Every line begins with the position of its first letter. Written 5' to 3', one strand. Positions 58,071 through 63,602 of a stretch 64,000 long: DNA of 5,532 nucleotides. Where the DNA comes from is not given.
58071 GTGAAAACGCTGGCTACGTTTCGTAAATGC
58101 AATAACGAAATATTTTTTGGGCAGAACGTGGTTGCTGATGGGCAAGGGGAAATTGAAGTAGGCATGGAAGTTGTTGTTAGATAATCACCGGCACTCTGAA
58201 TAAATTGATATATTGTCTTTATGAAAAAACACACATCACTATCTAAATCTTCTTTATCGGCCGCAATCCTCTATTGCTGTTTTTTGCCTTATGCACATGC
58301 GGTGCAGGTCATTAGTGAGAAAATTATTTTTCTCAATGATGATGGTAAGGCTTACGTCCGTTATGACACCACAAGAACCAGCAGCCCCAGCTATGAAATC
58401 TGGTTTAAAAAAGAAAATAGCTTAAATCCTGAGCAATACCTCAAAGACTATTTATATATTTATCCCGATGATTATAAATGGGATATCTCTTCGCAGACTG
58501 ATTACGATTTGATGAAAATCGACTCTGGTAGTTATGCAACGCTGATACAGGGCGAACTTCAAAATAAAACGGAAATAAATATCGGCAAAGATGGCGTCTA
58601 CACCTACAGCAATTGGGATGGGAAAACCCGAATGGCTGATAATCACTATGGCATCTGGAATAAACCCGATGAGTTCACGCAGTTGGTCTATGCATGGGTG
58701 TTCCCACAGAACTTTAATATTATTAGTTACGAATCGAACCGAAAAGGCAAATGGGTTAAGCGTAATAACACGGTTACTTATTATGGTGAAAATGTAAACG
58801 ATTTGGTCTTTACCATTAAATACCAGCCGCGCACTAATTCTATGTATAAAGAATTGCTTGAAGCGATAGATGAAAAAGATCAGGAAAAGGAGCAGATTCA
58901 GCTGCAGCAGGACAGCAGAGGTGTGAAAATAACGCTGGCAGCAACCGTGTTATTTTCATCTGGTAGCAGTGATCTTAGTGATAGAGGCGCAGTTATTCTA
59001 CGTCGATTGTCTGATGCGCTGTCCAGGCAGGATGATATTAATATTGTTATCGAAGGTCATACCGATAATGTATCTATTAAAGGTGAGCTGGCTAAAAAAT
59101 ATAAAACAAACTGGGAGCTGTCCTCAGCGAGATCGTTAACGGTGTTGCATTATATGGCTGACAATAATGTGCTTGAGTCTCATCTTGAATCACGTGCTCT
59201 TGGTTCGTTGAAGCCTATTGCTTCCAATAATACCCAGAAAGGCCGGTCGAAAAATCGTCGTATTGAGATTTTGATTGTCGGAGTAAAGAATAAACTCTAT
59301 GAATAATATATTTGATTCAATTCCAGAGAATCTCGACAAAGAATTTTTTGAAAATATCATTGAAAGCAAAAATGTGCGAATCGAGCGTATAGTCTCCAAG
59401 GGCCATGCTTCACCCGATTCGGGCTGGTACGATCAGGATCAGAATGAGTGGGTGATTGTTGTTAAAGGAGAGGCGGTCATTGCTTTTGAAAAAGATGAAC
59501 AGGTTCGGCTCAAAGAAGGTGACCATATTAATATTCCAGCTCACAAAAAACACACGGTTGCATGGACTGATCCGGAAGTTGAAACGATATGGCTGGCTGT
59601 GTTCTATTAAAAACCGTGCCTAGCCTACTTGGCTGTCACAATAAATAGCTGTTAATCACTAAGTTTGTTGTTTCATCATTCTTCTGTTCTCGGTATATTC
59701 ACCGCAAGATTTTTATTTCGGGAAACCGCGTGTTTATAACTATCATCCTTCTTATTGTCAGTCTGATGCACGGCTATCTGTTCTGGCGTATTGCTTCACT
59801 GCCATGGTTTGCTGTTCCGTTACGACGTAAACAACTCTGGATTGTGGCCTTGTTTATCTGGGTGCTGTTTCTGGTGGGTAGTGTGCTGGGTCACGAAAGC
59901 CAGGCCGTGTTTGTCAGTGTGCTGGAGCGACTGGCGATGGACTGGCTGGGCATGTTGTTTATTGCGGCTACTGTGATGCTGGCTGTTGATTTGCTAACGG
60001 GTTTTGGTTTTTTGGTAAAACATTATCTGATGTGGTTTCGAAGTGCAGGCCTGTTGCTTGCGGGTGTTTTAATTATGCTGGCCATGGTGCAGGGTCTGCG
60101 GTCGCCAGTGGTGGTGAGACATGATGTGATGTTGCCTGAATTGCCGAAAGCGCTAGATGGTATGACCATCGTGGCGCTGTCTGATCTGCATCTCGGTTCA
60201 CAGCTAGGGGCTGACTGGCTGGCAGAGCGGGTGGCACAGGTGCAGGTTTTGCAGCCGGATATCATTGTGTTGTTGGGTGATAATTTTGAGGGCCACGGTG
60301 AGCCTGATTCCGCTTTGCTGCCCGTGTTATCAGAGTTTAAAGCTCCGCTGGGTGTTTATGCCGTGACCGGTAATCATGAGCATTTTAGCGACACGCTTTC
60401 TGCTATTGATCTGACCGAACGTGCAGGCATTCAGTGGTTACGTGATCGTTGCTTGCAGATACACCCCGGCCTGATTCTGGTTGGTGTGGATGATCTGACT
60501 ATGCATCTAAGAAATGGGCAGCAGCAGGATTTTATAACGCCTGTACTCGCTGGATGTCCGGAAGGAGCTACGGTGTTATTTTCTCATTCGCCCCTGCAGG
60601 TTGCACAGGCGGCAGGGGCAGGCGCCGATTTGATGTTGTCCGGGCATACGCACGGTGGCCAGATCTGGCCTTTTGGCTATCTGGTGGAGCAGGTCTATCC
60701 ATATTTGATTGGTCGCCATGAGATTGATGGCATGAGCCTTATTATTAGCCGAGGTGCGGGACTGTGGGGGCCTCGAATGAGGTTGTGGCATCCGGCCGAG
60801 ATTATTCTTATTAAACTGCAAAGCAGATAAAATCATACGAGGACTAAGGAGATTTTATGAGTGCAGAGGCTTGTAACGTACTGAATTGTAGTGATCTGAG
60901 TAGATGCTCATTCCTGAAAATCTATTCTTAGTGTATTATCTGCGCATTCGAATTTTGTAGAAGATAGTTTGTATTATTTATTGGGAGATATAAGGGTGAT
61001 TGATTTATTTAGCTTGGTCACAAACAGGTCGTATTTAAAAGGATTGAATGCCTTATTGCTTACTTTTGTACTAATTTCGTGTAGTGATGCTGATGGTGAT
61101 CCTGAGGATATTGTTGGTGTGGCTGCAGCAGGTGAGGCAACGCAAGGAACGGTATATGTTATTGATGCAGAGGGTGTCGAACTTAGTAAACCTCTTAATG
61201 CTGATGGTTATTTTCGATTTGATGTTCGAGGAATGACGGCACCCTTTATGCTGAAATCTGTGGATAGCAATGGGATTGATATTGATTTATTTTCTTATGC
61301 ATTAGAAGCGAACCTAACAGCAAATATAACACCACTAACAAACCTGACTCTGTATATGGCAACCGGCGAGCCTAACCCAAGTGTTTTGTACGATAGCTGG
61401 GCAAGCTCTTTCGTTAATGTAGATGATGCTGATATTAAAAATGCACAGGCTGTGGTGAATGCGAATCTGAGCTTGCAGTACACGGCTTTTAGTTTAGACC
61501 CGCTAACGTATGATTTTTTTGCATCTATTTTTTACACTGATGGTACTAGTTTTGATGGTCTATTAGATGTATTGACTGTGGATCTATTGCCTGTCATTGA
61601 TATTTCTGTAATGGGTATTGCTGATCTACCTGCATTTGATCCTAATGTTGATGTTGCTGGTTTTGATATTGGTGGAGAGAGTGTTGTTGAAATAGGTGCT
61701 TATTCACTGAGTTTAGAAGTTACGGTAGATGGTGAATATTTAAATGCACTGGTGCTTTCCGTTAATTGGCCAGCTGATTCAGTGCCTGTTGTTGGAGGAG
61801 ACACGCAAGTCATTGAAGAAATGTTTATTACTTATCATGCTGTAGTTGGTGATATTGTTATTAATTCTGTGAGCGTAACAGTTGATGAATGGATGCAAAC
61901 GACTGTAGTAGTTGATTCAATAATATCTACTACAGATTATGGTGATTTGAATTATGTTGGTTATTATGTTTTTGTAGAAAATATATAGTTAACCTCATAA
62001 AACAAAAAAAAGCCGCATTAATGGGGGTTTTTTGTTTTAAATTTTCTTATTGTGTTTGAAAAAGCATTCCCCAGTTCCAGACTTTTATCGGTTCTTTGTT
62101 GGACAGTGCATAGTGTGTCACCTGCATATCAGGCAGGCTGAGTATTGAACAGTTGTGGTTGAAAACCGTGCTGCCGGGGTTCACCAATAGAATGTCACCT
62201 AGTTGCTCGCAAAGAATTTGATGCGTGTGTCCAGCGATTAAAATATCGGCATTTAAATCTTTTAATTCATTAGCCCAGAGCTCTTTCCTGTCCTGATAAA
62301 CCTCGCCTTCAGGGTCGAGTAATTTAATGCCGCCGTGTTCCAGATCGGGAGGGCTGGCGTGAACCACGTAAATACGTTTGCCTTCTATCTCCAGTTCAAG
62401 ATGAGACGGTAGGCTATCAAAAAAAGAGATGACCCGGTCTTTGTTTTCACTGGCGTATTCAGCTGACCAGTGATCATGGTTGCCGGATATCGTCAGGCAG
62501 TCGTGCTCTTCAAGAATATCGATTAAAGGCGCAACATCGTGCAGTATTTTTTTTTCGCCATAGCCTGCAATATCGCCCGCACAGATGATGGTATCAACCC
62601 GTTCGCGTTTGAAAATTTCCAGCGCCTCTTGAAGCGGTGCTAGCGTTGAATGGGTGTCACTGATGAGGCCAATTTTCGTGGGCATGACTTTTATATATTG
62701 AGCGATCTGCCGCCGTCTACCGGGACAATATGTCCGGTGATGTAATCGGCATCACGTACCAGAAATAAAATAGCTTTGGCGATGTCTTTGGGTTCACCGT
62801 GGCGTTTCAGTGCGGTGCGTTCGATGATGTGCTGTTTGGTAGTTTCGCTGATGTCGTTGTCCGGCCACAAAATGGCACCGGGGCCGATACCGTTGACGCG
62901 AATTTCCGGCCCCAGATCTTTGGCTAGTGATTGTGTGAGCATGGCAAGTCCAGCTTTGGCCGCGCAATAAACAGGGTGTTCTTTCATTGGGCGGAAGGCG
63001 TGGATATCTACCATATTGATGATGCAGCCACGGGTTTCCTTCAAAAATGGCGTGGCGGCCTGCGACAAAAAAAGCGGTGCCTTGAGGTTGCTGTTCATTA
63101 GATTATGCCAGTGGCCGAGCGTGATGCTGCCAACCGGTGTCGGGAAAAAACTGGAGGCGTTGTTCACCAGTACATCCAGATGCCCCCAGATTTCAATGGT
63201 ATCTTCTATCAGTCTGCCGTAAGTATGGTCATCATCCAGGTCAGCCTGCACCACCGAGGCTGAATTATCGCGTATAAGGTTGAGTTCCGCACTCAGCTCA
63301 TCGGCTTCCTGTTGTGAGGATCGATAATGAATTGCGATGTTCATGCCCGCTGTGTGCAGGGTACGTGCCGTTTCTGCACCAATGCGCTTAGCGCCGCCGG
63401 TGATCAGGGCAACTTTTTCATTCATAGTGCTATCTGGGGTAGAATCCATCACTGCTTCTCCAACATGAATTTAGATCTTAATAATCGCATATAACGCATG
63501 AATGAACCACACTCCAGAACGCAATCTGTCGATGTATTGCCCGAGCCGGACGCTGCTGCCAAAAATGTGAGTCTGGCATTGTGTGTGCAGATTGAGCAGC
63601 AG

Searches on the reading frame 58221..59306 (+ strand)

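Call 75: search_protein_families(library=pfam, proteins=[window:58221-59306:+], max_evalue=0.00001)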
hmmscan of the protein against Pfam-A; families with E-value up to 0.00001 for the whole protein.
window:58221-59306:+ (361 aa): 1 family
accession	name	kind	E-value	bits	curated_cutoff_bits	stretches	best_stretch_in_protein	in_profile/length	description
PF00691.25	OmpA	-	2.1e-16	60.5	27.2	1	244-346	1-98/98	OmpA family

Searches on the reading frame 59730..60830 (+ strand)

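Call 75: search_protein_families(library=pfam, proteins=[window:59730-60830:+], max_evalue=0.00001)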
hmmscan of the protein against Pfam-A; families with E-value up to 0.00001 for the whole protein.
window:59730-60830:+ (366 aa): 2 families
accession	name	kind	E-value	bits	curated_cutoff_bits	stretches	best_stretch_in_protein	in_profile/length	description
PF00149.33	Metallophos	-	7.2e-11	43.3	21.5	1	145-309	1-190/191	Calcineurin-like phosphoesterase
PF12850.12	Metallophos_2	-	3.4e-07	30.8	27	1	145-308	1-117/154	Calcineurin-like phosphoesterase superfamily domain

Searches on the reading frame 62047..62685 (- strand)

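Call 66: search_protein_families(library=pfam, proteins=[window:62047-62685:-], max_evalue=0.00001)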
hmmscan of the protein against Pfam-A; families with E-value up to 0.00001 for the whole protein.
window:62047-62685:- (212 aa): 2 families
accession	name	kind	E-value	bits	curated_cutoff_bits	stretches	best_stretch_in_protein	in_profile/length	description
PF12850.12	Metallophos_2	-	2e-27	96.6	27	1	4-174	2-136/154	Calcineurin-like phosphoesterase superfamily domain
PF00149.33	Metallophos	-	2.7e-17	64.3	21.5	1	4-156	2-190/191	Calcineurin-like phosphoesterase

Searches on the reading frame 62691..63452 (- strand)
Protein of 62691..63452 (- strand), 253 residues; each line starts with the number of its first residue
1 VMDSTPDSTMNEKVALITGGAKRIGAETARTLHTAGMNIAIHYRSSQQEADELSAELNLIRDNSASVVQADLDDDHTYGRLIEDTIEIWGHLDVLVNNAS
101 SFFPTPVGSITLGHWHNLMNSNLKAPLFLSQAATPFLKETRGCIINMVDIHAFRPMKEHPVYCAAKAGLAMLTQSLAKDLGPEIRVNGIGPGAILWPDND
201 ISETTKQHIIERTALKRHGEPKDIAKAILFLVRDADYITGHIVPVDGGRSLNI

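Call 75: search_protein_families(library=pfam, proteins=[window:62691-63452:-], max_evalue=0.00001)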
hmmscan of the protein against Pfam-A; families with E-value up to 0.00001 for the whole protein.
window:62691-63452:- (253 aa): 4 families
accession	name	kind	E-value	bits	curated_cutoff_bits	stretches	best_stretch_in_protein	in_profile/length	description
PF13561.12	adh_short_C2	-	5e-48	164.2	27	1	22-248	6-234/236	Enoyl-(Acyl carrier protein) reductase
PF00106.31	adh_short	-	2.8e-40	138.3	26.6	1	13-195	1-183/195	short chain dehydrogenase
PF23441.1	SDR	-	6.1e-08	32.8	27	1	12-249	7-255/258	SDR-like rossmann domain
PF08659.16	KR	-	7.2e-07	29.7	22.6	1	15-134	3-124/180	KR domain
